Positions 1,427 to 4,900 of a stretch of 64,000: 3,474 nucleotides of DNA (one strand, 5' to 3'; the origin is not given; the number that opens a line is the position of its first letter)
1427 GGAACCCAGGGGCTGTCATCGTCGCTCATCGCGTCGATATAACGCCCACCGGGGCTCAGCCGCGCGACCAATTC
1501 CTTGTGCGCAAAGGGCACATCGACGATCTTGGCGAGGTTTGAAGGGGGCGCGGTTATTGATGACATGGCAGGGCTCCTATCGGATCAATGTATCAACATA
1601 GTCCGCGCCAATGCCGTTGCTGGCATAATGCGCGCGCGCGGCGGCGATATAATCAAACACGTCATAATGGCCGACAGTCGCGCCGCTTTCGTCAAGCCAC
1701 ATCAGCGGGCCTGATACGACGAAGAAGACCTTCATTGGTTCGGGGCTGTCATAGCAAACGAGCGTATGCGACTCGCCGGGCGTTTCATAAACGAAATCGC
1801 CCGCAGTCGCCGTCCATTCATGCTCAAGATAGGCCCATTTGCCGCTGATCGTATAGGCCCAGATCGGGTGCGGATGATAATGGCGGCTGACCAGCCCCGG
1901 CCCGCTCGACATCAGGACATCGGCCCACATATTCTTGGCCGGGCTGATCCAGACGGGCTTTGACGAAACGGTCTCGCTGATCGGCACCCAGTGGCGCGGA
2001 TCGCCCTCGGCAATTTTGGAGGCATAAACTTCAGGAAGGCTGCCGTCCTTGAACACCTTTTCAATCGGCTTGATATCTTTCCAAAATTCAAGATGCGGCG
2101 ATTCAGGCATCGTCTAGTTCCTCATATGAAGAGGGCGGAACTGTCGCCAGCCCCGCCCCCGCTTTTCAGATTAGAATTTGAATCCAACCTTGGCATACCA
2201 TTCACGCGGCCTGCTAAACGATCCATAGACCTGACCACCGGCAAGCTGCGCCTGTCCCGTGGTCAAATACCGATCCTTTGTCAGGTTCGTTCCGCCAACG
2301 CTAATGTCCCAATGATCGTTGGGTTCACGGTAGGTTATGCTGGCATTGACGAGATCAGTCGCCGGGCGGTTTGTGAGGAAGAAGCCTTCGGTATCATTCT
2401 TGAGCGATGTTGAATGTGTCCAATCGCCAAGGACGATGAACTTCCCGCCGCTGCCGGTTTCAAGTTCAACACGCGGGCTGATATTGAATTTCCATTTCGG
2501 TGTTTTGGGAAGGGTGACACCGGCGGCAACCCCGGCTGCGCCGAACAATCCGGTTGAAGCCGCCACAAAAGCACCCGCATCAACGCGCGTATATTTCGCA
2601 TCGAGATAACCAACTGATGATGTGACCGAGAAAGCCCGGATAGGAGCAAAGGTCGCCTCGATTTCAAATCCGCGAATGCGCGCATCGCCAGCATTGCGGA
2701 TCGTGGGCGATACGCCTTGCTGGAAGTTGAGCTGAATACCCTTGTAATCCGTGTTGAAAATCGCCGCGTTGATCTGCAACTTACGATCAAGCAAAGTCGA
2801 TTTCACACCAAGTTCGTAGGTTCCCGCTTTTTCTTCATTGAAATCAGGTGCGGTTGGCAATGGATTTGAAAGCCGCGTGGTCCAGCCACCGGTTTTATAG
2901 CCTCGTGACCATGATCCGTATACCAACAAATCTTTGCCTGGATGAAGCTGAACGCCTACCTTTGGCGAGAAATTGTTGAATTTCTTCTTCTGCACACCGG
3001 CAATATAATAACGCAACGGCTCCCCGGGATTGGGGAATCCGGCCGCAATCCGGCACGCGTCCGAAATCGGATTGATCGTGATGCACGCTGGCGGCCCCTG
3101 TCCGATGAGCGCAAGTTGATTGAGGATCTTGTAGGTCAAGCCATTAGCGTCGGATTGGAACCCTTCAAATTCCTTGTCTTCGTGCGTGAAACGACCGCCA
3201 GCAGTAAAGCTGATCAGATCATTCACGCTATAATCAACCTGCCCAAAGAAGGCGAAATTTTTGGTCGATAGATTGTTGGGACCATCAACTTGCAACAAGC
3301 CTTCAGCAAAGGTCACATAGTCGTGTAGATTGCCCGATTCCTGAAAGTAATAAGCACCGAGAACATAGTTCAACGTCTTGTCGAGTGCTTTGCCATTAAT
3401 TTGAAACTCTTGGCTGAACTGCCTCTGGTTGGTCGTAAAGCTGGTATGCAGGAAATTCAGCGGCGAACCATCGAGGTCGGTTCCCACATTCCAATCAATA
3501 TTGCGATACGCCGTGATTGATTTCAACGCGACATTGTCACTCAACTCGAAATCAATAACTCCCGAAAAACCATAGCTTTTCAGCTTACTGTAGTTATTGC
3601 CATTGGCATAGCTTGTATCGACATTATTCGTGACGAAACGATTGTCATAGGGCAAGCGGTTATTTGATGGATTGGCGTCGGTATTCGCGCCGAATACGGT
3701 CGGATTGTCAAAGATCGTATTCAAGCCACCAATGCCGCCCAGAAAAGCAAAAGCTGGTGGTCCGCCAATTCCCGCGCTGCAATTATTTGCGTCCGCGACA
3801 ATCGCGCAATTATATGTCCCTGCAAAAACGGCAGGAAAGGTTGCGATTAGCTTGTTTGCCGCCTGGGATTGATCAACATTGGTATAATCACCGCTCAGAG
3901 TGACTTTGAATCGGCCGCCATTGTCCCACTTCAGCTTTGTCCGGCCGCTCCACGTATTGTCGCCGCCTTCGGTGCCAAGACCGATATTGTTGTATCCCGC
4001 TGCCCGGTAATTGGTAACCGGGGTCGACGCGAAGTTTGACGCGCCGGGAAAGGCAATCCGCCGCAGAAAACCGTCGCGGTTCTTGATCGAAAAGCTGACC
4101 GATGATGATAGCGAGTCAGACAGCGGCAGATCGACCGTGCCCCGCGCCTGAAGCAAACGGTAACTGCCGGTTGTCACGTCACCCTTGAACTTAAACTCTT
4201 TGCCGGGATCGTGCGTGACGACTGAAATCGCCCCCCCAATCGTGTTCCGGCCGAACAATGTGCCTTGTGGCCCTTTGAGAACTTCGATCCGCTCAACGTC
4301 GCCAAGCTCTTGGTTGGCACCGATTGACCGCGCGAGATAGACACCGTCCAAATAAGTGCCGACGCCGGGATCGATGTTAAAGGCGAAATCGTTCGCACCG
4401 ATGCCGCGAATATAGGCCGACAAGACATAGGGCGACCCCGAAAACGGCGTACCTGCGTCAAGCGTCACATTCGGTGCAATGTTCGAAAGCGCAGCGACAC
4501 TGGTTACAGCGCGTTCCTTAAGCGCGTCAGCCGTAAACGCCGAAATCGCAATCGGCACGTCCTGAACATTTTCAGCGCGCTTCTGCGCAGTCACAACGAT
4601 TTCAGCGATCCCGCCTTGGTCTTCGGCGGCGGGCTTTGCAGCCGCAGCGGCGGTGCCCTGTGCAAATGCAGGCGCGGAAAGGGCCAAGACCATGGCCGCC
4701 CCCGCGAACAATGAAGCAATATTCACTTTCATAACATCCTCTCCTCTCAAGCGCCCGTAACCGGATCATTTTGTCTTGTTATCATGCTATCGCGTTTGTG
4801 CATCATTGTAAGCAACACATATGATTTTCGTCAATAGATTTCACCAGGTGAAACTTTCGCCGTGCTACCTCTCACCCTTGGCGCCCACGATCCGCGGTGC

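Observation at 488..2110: Three tandem 2,4'-dihydroxyacetophenone-dioxygenase-like cupins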

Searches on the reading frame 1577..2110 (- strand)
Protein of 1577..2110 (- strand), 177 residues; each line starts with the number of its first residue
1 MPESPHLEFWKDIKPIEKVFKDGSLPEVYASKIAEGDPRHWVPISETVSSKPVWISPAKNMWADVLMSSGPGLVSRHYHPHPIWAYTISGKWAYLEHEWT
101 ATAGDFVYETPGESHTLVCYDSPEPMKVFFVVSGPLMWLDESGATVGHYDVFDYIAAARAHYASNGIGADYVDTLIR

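Call 3: search_protein_families(library=pfam, proteins=[window:1577-2110:-], max_evalue=1)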
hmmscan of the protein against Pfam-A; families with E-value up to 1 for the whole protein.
window:1577-2110:- (177 aa): 3 families
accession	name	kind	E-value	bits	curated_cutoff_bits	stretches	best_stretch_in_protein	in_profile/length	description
PF12973.13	Cupin_7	-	1.3e-09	38.3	27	1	38-136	10-104/105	ChrR Cupin-like domain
PF07883.17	Cupin_2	-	9e-07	29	27.2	1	74-131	11-69/70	Cupin domain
PF02311.25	AraC_binding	-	0.073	13.2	21.1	1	75-117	17-61/135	AraC-like ligand binding domain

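Call 4: search_protein_families(library=ncbifam, proteins=[window:1577-2110:-], max_evalue=1)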
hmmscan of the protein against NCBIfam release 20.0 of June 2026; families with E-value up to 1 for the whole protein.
window:1577-2110:- (177 aa): 0 families

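Call 5: search_solved_structures(query=window:1577-2110:-, max_evalue=1, show_alignments=2)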
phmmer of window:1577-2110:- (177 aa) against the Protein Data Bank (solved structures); distinct sequences matched with E-value up to 1: 12.
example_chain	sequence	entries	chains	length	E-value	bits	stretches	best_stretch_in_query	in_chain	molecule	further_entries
4p9g_A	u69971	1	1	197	2.5e-76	259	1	7-177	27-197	2,4'-dihydroxyacetophenone dioxygenase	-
5bpx_A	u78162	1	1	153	4e-68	232.3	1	25-177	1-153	2,4'-dihydroxyacetophenone dioxygenase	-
3ebr_A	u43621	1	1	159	2.6e-14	56.7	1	35-143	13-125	uncharacterized RmlC-like cupin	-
3cjx_A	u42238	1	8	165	1.1e-06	31.9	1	52-150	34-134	Protein of unknown function with a cupin-like fold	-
8awo_A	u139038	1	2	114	0.058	16.4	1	67-116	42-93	Cupin_2 domain-containing protein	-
6ufi_A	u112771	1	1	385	0.085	15.9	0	59-91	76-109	Cupin domain-containing protein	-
9jew_A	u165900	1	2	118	0.12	15.5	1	67-117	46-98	Cupin type-2 domain-containing protein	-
8awn_A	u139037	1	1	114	0.15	15.1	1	67-116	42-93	Cupin_2 domain-containing protein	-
5wsd_A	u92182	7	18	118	0.15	15.1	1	67-116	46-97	Uncharacterized protein tm1459 | Cupin_2 domain-containing protein | Cupin type-2 domain-containing protein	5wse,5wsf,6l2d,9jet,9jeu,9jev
1vj2_A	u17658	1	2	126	0.15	15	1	67-116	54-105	novel manganese-containing cupin TM1459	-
8awp_A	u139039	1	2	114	0.21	14.6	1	67-116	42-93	Cupin_2 domain-containing protein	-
2fiu_A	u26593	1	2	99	0.27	14.2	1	94-126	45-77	conserved hypothetical protein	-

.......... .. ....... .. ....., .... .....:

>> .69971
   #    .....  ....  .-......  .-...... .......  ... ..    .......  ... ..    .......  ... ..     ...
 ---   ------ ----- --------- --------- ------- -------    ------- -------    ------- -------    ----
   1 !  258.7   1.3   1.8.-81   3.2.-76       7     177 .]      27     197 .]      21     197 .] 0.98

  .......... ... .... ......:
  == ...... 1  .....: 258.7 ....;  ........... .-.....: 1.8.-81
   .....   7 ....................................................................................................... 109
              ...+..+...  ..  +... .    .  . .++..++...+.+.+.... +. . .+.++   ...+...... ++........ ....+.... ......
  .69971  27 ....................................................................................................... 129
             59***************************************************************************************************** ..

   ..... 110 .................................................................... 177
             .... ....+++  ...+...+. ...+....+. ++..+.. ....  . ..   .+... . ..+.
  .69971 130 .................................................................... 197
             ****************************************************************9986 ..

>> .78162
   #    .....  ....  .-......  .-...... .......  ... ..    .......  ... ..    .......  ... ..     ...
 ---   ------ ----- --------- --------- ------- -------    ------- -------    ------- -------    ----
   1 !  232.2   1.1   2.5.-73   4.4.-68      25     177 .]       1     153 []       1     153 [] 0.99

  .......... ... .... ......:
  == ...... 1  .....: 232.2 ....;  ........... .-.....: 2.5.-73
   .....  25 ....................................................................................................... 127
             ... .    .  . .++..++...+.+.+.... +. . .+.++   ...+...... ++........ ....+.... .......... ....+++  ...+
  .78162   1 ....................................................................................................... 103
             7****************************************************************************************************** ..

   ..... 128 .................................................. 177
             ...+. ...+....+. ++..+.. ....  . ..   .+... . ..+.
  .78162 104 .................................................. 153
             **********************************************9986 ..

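Call 62: find_homologous_proteins(query=window:1577-2110:-, max_evalue=1e-20)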
Query window:1577-2110:- (177 aa): 932 proteins with E <= 1e-20 among 1055 candidates; the best 120 are listed.
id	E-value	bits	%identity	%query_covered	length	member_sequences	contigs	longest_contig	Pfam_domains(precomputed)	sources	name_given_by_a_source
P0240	5.0e-113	394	93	100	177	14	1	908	PF07883.18,PF12973.14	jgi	jgi:2,4'-dihydroxyacetophenone dioxygenase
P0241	8.2e-102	357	85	100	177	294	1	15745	PF07883.18,PF12973.14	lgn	-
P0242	1.1e-101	357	84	100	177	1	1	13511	PF07883.18,PF12973.14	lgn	-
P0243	2.1e-100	352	83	100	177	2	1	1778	PF07883.18,PF12973.14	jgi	jgi:2,4'-dihydroxyacetophenone dioxygenase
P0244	3.2e-100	352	83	100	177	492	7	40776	PF07883.18,PF12973.14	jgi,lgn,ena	-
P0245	6.3e-98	344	82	100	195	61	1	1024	PF07883.18,PF12973.14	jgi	jgi:2,4'-dihydroxyacetophenone dioxygenase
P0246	9.8e-97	340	82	99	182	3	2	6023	PF07883.18,PF12973.14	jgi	jgi:2,4'-dihydroxyacetophenone dioxygenase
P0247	5.4e-93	328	81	96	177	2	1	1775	PF07883.18,PF12973.14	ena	-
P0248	6.3e-93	328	81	96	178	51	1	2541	PF07883.18,PF12973.14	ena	-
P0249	1.0e-92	327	77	100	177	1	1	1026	PF07883.18,PF12973.14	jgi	jgi:2,4'-dihydroxyacetophenone dioxygenase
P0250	2.1e-92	326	76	100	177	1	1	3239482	PF07883.18,PF12973.14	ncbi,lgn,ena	-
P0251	4.2e-92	325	77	100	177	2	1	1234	PF07883.18,PF12973.14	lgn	-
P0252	3.4e-91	322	76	100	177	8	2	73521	PF07883.18,PF12973.14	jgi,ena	-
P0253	5.4e-91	322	75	100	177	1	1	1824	PF07883.18,PF12973.14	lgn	-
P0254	7.5e-91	321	77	100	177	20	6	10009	PF07883.18,PF12973.14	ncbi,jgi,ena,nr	ncbi:MAG: 2,4-dihydroxyacetophenone dioxygenase [Sphingomonadales bacterium 63-6]|nr:MAG: 2,4-dihydr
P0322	3.0e-79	283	66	100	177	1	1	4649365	PF07883.18,PF12973.14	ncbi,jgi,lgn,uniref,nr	ncbi:2,4'-dihydroxyacetophenone dioxygenase family protein [Polymorphum gilvum]|uniref:2,4'-dihydrox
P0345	4.3e-77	276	64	100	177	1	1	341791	PF07883.18,PF12973.14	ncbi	ncbi:MAG: 2,4'-dihydroxyacetophenone dioxygenase family protein [Steroidobacteraceae bacterium]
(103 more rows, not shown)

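Call 63: find_encoding_contigs(protein=P0322, flank=8000, max_places=1)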
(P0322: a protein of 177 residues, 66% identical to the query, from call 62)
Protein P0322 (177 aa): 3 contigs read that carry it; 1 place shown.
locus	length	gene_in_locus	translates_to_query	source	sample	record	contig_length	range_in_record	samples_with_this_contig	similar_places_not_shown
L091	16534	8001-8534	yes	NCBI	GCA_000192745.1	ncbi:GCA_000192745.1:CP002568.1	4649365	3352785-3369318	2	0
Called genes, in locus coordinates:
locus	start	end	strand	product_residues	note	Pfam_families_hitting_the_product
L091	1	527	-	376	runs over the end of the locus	PF00005:ABC_tran, PF13304:AAA_21 (faint), PF08402:TOBE_2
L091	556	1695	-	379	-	PF13416:SBP_bac_8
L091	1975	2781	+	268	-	PF00106:adh_short, PF08659:KR, PF13561:adh_short_C2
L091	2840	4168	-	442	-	PF00202:Aminotran_3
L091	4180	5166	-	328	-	PF01633:Choline_kinase (faint), PF01636:APH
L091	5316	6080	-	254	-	PF09339:HTH_IclR, PF01614:IclR_C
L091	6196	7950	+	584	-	PF02776:TPP_enzyme_N, PF00205:TPP_enzyme_M, PF02775:TPP_enzyme_C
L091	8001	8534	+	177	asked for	PF12973:Cupin_7, PF07883:Cupin_2 (weak)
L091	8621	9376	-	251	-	PF00106:adh_short, PF08659:KR, PF23441:SDR, PF13561:adh_short_C2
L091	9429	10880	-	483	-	PF00171:Aldedh, PF05893:LuxC (weak)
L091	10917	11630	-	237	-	PF13555:AAA_29 (weak), PF00005:ABC_tran, PF13304:AAA_21 (faint)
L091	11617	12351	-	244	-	PF00005:ABC_tran, PF12399:BCA_ABC_TP_C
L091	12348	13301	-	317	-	PF02653:BPD_transp_2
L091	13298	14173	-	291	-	PF02653:BPD_transp_2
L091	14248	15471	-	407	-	PF13458:Peripla_BP_6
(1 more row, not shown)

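Call 64: find_encoding_contigs(protein=P0345, flank=8000, max_places=1)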
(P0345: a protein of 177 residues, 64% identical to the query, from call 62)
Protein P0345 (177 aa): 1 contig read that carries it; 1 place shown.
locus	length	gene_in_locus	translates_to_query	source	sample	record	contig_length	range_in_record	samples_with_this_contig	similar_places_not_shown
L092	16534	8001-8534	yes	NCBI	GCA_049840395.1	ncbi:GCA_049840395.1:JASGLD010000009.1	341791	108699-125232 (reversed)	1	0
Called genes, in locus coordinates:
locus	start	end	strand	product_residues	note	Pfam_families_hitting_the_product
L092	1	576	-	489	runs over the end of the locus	PF00732:GMC_oxred_N, PF01266:DAO (faint), PF05199:GMC_oxred_C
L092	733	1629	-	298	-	PF00126:HTH_1, PF03466:LysR_substrate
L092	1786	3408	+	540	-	PF02776:TPP_enzyme_N, PF00205:TPP_enzyme_M, PF02775:TPP_enzyme_C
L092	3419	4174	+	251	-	PF00106:adh_short, PF08659:KR, PF13561:adh_short_C2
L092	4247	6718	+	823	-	PF07715:Plug, PF00593:TonB_dep_Rec_b-barrel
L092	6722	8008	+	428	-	PF00083:Sugar_tr, PF06779:MFS_4 (weak), PF07690:MFS_1, PF12832:MFS_1_like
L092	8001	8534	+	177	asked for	PF12973:Cupin_7, PF07883:Cupin_2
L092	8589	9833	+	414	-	PF00083:Sugar_tr, PF07690:MFS_1, PF06609:TRI12 (weak), PF07690:MFS_1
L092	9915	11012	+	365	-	-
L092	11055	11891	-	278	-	PF12679:ABC2_membrane_2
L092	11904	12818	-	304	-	PF00005:ABC_tran, PF13304:AAA_21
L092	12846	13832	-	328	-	-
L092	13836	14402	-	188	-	PF04542:Sigma70_r2, PF08281:Sigma70_r4_2, PF04545:Sigma70_r4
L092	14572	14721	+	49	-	-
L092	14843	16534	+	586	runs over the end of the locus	PF01807:Zn_ribbon_DnaG, PF08275:DNAG_N, PF01751:Toprim, PF13362:Toprim_3 (weak), PF13662:Toprim_4, PF13155:Toprim_2, PF10410:DnaB_bind, PF08278:DnaG_DnaB_bind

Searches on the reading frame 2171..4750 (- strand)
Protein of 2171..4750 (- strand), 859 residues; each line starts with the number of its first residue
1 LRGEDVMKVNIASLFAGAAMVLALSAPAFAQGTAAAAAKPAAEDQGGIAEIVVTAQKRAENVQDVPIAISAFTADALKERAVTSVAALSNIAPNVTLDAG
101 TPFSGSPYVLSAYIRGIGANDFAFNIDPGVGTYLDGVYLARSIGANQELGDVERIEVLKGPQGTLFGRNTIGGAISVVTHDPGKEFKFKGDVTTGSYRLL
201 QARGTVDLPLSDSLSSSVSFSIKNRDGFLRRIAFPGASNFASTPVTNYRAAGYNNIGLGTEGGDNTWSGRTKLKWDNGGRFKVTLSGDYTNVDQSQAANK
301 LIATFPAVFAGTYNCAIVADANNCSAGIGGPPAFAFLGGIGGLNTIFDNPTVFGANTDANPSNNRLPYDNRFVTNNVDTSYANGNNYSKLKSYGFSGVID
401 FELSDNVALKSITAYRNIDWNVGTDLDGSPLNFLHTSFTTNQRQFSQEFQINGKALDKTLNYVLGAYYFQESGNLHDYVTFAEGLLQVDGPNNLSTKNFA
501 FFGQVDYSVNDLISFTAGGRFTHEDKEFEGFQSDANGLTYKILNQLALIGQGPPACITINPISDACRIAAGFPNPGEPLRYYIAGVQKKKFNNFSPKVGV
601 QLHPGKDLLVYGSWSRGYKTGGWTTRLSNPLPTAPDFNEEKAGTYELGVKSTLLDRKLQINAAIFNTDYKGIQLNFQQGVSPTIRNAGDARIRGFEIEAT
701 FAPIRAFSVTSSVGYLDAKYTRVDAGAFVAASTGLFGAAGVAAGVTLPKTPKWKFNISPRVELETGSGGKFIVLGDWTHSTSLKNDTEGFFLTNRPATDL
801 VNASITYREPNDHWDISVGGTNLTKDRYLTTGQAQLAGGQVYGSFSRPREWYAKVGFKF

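Call 58: search_protein_families(library=ncbifam, proteins=[window:2171-4750:-], max_evalue=0.00001)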
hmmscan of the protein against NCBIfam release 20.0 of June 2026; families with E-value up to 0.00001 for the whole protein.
window:2171-4750:- (859 aa): 23 families
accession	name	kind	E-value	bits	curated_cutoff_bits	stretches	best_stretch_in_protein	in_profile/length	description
TIGR01783.1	TonB-siderophor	subfamily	2.1e-36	125.8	223.5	2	588-859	402-649/649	TonB-dependent siderophore receptor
TIGR01785.1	TonB-hemin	subfamily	1.5e-23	83.2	316.85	2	494-837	361-663/677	TonB-dependent heme/hemoglobin receptor family protein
TIGR01786.1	TonB-hemlactrns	subfamily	2.6e-22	79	323.75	2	438-727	328-594/719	TonB-dependent hemoglobin/transferrin/lactoferrin family receptor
NF007349.0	PRK09840.1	equivalog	3.2e-19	68.4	686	2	8-209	11-202/760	catecholate siderophore receptor Fiu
NF007465.0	PRK10044.1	equivalog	1.6e-17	63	803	2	9-189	18-196/726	ferrichrome porin FhuA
NF053590.1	TonB_dep_TOL0244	equivalog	5.4e-16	58.3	645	1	49-181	11-141/604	TOL_0244 family TonB-dependent receptor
NF010010.0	PRK13483.1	equivalog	4.8e-13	48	927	1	29-187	14-170/660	ligand-gated channel protein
NF010651.0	PRK14050.1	equivalog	4.1e-12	45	884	1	30-190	44-196/730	TonB-dependent siderophore receptor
TIGR04056.1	OMP_RagA_SusC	subfamily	6.8e-12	44.5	368.25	0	616-715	632-739/981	SusC/RagA family TonB-linked outer membrane protein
TIGR01779.1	TonB-B12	equivalog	3.9e-11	42.2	599.7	1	26-229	7-203/614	TonB-dependent vitamin B12 receptor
NF050067.1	TonBEntbctnRecCfrA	equivalog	2.8e-10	39.2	1200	1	39-187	17-165/698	TonB-dependent ferric enterobactin receptor CfrA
NF041535.1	TonB_rec_PqqU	equivalog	8.9e-10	37.5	1200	0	54-197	4-147/676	TonB-dependent receptor PqqU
NF010012.0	PRK13486.1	equivalog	1.4e-09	36.9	924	0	52-184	29-162/696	TonB-dependent receptor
NF007478.2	PRK10064.1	equivalog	3.5e-09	35.5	745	1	36-193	18-169/663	catecholate siderophore receptor CirA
NF010650.0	PRK14049.1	equivalog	4.8e-08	31.6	904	0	590-726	479-614/729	ferrioxamine B receptor precursor protein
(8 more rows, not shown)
